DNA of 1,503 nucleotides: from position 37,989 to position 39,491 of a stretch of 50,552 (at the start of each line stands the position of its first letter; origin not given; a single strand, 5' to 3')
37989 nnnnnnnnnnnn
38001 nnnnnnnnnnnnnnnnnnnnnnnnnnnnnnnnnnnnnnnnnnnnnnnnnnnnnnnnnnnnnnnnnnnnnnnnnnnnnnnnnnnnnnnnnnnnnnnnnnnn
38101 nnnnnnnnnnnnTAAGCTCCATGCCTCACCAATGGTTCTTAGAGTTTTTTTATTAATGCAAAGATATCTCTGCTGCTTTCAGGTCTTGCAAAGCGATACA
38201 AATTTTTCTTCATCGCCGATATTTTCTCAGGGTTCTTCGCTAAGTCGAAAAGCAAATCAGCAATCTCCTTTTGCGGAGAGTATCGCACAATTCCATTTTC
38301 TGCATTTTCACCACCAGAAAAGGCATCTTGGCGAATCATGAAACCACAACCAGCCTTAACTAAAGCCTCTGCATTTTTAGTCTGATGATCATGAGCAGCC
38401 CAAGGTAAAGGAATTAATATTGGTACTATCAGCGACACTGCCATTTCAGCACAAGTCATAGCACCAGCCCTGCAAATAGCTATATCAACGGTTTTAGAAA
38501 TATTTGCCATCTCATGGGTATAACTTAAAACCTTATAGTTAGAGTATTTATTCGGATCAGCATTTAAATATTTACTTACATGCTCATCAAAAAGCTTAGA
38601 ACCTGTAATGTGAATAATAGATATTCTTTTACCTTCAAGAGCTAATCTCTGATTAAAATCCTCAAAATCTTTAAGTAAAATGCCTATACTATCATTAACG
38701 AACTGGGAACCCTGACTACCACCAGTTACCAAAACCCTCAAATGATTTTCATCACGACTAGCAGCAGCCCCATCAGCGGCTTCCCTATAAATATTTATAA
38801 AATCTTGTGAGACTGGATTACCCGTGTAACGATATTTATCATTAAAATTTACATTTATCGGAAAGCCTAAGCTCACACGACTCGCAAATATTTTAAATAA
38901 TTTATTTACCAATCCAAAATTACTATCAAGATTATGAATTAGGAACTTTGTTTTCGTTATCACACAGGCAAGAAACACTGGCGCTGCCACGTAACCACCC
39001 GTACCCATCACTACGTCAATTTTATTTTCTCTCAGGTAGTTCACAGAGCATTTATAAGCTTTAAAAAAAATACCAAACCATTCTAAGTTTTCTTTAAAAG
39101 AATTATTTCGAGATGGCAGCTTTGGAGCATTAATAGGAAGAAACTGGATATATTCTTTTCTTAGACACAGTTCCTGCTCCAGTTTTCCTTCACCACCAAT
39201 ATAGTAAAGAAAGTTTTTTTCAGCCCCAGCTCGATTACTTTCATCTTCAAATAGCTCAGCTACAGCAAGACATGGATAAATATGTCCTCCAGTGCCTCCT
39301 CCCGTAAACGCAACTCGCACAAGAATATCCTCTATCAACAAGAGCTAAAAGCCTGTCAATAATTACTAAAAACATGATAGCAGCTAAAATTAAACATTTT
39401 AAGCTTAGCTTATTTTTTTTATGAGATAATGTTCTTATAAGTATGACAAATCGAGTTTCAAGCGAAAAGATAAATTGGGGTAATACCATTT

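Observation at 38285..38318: Second in-frame intragenic copy, in murG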

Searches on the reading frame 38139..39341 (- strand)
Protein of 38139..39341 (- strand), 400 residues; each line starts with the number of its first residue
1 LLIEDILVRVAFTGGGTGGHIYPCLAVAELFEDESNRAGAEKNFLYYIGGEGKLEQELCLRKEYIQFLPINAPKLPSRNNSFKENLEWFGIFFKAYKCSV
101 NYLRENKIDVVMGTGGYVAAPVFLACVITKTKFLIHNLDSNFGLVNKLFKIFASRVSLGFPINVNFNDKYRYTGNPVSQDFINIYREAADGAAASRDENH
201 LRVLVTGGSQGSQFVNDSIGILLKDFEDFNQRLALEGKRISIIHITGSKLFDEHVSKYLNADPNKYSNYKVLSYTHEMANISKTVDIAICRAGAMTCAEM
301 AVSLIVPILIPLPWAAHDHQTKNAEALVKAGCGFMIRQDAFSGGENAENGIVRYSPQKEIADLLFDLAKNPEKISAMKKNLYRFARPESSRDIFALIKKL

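Call 14: find_encoding_contigs(protein=window:38139-39341:-, flank=3000, max_places=6)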
Protein window:38139-39341:- (400 aa): no gene with exactly this product is on record in the collection.

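Call 15: find_encoding_contigs(protein=window:38142-39320:-, flank=3000, max_places=6)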
Protein seq(393 aa) (393 aa): 4 contigs read that carry it; 1 place shown.
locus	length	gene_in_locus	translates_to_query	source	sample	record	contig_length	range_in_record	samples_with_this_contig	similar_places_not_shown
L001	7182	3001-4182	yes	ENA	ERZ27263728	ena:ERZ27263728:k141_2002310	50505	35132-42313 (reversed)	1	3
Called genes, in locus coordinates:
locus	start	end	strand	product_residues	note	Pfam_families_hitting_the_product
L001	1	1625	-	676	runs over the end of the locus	PF02518:HATPase_c, PF00204:DNA_gyraseB, PF01751:Toprim, PF00986:DNA_gyraseB_C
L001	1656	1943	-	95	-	-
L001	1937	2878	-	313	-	PF00487:FA_desaturase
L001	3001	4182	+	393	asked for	PF03033:Glyco_transf_28, PF04101:Glyco_tran_28_C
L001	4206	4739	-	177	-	-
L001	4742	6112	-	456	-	PF00483:NTP_transferase, PF01128:IspD, PF02348:CTP_transf_3, PF12804:NTP_transf_3, PF25084:LbH_EIF2B (faint), PF25087:GMPPB_C, PF00132:Hexapep, PF14602:Hexapep_2 (faint)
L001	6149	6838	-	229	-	PF04379:DUF525, PF08755:YccV-like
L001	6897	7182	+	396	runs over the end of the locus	-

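Call 16: search_protein_families(library=ncbifam, proteins=[window:38139-39341:-])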
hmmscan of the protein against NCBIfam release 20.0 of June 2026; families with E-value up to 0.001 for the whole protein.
window:38139-39341:- (400 aa): 4 families
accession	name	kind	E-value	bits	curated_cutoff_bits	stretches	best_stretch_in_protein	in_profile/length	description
TIGR01133.1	murG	equivalog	5.8e-61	206.4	250.25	1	9-397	7-353/353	undecaprenyldiphospho-muramoylpentapeptide beta-N-acetylglucosaminyltransferase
NF009102.0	PRK12446.1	equivalog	3.5e-27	95.2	339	1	9-340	3-309/352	undecaprenyldiphospho-muramoylpentapeptide beta-N-acetylglucosaminyltransferase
NF010135.0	PRK13609.1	equivalog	9e-05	21.6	500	0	223-394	215-362/388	diglucosyl diacylglycerol synthase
NF041549.1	PssD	equivalog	0.00031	21.1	110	0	83-133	55-105/151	PssD/Cps14F family polysaccharide biosynthesis glycosyltransferase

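Call 17: find_homologous_proteins(query=window:38142-39320:-, max_evalue=1e-10)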
Query seq(393 aa) (393 aa): 7527 proteins with E <= 1e-10 among 8000 candidates; the best 120 are listed.
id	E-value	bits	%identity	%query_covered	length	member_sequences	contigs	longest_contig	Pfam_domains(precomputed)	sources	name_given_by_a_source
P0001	2.7e-264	894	100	100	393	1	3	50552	PF04101.23,PF03033.27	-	-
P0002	2.9e-254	861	96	100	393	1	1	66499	PF04101.23,PF03033.27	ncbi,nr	ncbi:MAG: UDP-N-acetylglucosamine--N-acetylmuramyl-(pentapeptide) pyrophosphoryl-undecaprenol N-acet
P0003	4.7e-252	854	96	100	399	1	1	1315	PF04101.23,PF03033.27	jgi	jgi:UDP-N-acetylglucosamine--N-acetylmuramyl-(pentapeptide) pyrophosphoryl-undecaprenol N-acetylgluc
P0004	6.3e-252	853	96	100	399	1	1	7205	PF04101.23,PF03033.27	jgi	jgi:UDP-N-acetylglucosamine--N-acetylmuramyl-(pentapeptide) pyrophosphoryl-undecaprenol N-acetylgluc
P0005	6.8e-252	853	96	100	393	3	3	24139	PF04101.23,PF03033.27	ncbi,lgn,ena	-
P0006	8.3e-244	827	92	100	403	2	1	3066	PF04101.23,PF03033.27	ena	-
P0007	6.8e-242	820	91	100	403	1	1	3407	PF04101.23,PF03033.27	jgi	-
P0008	1.3e-241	819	91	100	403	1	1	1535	PF04101.23,PF03033.27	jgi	jgi:UDP-N-acetylglucosamine--N-acetylmuramyl-(pentapeptide) pyrophosphoryl-undecaprenol N-acetylgluc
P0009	1.0e-239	813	91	100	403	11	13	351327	PF04101.23,PF03033.27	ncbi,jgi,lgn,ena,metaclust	jgi:UDP-N-acetylglucosamine--N-acetylmuramyl-(pentapeptide) pyrophosphoryl-undecaprenol N-acetylgluc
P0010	2.6e-237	805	89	100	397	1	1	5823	PF04101.23,PF03033.27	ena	-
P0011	6.6e-237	804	89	100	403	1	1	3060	PF04101.23,PF03033.27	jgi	jgi:UDP-N-acetylglucosamine--N-acetylmuramyl-(pentapeptide) pyrophosphoryl-undecaprenol N-acetylgluc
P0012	1.3e-236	803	89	100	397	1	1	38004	PF04101.23,PF03033.27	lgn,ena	-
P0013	3.2e-236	802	89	100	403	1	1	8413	PF04101.23,PF03033.27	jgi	jgi:UDP-N-acetylglucosamine--N-acetylmuramyl-(pentapeptide) pyrophosphoryl-undecaprenol N-acetylgluc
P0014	3.4e-231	785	87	100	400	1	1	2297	PF04101.23,PF03033.27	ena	-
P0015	2.9e-229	779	88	100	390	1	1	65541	PF04101.23,PF03033.27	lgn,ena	-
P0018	8.3e-229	777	87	100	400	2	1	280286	PF04101.23,PF03033.27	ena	-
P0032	5.6e-219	745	85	100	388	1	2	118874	PF04101.23,PF03033.27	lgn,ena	-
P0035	7.9e-212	721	77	100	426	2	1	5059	PF04101.23,PF03033.27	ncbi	-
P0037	3.5e-165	568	62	100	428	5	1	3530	PF04101.23,PF03033.27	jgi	-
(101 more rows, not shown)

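Call 25: find_encoding_contigs(protein=P0035, flank=2000, max_places=1)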
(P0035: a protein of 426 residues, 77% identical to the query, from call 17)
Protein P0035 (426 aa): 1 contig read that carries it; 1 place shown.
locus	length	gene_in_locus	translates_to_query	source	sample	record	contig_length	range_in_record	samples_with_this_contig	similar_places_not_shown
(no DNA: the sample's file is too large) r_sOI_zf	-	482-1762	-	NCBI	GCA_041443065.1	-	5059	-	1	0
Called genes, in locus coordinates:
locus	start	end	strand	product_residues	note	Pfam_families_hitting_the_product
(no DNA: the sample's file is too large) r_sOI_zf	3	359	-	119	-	?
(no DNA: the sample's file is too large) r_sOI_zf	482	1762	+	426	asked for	PF03033:Glyco_transf_28, PF04101:Glyco_tran_28_C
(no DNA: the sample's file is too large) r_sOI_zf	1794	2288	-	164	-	-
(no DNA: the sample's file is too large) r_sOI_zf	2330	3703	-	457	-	PF00483:NTP_transferase, PF01128:IspD, PF02348:CTP_transf_3, PF12804:NTP_transf_3, PF25084:LbH_EIF2B (faint), PF25087:GMPPB_C, PF00132:Hexapep, PF14602:Hexapep_2 (faint)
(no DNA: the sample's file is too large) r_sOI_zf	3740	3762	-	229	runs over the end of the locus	PF04379:DUF525, PF08755:YccV-like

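Call 26: find_encoding_contigs(protein=P0032, flank=2000, max_places=1)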
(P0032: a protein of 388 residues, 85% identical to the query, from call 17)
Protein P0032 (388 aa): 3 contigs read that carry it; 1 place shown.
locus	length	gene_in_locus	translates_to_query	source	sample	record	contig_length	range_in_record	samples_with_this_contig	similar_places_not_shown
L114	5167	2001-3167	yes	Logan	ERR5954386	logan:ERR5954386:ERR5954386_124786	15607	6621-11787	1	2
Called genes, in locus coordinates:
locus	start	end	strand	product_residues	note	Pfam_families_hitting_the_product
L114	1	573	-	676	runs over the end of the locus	PF02518:HATPase_c, PF00204:DNA_gyraseB, PF01751:Toprim, PF00986:DNA_gyraseB_C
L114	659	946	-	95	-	-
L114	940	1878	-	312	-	PF00487:FA_desaturase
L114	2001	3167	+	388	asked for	PF03033:Glyco_transf_28, PF04101:Glyco_tran_28_C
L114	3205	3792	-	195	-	-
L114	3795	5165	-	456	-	PF00483:NTP_transferase, PF01128:IspD, PF02348:CTP_transf_3, PF12804:NTP_transf_3, PF25084:LbH_EIF2B (faint), PF25087:GMPPB_C, PF00132:Hexapep, PF00132:Hexapep (weak), +1 more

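Call 27: find_encoding_contigs(protein=P0018, flank=2000, max_places=1)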
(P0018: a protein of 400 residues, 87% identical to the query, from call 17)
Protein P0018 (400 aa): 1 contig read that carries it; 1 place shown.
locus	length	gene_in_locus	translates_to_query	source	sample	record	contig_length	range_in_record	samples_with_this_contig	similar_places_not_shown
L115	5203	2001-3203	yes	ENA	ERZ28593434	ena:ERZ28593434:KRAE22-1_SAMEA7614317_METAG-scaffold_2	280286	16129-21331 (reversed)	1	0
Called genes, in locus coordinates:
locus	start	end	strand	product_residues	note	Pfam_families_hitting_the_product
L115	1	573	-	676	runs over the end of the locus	PF02518:HATPase_c, PF00204:DNA_gyraseB, PF01751:Toprim, PF00986:DNA_gyraseB_C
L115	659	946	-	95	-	-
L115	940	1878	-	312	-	PF00487:FA_desaturase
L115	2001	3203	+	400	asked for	PF03033:Glyco_transf_28, PF04101:Glyco_tran_28_C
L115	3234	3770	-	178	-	-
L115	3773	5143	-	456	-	PF00483:NTP_transferase, PF01128:IspD, PF02348:CTP_transf_3, PF12804:NTP_transf_3, PF25084:LbH_EIF2B (faint), PF25087:GMPPB_C (weak), PF00132:Hexapep, PF14602:Hexapep_2 (faint)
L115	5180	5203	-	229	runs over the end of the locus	PF04379:DUF525, PF08755:YccV-like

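Call 28: find_encoding_contigs(protein=P0012, flank=2000, max_places=1)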
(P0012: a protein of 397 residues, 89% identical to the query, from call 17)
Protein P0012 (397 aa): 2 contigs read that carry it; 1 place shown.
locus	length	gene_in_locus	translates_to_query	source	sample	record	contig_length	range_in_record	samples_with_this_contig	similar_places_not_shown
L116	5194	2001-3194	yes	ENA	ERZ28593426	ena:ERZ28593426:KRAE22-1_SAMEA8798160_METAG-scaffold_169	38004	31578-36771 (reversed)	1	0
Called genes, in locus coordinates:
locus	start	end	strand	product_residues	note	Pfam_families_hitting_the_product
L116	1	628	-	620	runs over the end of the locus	?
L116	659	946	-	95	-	-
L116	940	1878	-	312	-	PF00487:FA_desaturase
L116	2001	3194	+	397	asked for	PF03033:Glyco_transf_28, PF04101:Glyco_tran_28_C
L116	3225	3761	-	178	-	-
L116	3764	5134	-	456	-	PF00483:NTP_transferase, PF01128:IspD, PF02348:CTP_transf_3, PF12804:NTP_transf_3, PF25084:LbH_EIF2B (faint), PF25087:GMPPB_C (weak), PF00132:Hexapep, PF14602:Hexapep_2 (faint)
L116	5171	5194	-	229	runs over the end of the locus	PF04379:DUF525, PF08755:YccV-like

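Call 29: find_encoding_contigs(protein=P0037, flank=2000, max_places=1)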
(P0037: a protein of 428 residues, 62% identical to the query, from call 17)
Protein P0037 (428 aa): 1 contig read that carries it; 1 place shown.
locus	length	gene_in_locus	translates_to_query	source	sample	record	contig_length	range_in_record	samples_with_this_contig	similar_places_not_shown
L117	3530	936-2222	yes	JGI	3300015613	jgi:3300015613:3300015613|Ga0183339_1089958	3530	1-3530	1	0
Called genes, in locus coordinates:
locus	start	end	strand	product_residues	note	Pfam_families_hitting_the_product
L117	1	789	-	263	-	?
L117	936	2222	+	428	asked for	PF03033:Glyco_transf_28, PF04101:Glyco_tran_28_C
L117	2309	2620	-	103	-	PF00886:Ribosomal_S16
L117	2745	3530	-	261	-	?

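Call 51: predict_structure(alignment_id=A1)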
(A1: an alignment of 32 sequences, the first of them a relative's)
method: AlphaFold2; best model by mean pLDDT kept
length: 393 residues; sequences in the alignment: 32
mean_pLDDT: 89.7   pTM: 0.88
mean pLDDT of the five models: 89.7, 89.7, 89.0, 88.9, 87.5
residues with pLDDT >= 90: 282; 70-90: 89; 50-70: 11; < 50: 11
segments of 3 or more residues with pLDDT < 50: 336-346
pLDDT, mean of each block of 10 residues (from residue 1): 86 88 91 89 90 93 88 88 96 98 95 97 98 89 96 82 93 93 71 92 84 94 93 94 92 94 92 93 92 95 86 90 94 57 58 93 92 94 97 94
secondary structure, 60 per line:
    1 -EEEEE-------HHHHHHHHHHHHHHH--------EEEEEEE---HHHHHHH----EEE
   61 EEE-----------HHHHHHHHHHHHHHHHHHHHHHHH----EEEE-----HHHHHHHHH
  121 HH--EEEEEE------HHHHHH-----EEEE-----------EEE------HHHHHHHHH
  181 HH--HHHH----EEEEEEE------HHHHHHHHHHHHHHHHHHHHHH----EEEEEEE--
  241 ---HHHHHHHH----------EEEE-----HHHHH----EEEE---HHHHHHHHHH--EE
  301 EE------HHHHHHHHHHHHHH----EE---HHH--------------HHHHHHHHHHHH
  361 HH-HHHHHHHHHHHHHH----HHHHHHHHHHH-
elements in order: E2-6 H14-28 E37-43 H47-53 E58-63 H75-98 E103-106 H112-122 E125-130 H137-142 E148-151 E163-165 H172-182 H185-188 E193-199 H206-227 E232-238 H244-251 E262-265 H271-275 E280-283 H287-296 E299-302 H309-322 H349-362 H364-377 H382-392
